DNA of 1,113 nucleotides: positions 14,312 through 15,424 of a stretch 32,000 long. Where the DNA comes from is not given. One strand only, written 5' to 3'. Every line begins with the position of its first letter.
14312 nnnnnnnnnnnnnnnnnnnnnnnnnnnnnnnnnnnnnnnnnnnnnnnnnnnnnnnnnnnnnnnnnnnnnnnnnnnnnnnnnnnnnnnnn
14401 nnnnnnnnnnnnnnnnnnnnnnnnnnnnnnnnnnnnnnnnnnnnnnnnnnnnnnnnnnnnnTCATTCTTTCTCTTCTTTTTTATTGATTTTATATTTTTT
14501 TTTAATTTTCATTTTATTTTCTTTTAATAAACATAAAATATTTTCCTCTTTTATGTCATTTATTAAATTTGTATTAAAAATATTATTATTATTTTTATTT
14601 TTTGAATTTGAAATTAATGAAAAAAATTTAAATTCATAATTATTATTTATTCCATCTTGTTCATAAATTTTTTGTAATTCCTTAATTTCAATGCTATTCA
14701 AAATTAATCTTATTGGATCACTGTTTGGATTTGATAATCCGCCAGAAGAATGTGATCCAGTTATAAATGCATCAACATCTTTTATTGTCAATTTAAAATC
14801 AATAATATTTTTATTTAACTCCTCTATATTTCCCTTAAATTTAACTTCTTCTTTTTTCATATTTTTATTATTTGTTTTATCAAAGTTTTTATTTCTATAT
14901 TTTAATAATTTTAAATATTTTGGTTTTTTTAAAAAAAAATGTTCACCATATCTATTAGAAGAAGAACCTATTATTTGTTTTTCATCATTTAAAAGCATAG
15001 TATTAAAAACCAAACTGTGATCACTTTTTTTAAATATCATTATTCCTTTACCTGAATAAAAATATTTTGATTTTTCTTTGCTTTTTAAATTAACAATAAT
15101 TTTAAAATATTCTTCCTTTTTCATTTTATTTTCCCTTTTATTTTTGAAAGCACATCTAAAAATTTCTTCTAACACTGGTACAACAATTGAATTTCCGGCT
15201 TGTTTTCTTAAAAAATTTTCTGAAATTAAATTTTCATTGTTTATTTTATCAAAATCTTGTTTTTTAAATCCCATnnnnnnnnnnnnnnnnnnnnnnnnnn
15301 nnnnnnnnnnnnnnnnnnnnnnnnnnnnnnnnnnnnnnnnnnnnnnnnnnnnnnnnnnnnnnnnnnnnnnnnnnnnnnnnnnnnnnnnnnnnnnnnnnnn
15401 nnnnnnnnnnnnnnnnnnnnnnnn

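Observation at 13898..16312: C5-cytosine methyltransferase and HNH nuclease in one uninterrupted 804-codon ORF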

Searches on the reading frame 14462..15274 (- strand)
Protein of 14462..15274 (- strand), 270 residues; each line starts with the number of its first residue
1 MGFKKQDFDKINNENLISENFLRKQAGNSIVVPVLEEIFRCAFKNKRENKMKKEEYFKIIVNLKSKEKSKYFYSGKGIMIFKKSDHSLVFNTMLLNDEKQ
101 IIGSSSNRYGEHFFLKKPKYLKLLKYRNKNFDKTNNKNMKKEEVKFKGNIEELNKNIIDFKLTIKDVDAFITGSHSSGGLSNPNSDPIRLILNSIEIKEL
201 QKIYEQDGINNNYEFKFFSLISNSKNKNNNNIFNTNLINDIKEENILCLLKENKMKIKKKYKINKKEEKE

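Call 30: find_encoding_contigs(protein=window:14462-15274:-, flank=3000, max_places=8)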
Protein window:14462-15274:- (270 aa): no gene with exactly this product is on record in the collection.
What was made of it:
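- Tried and rejected: I looked up the 270-aa table-11 ORF that spans the junction (call 30).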
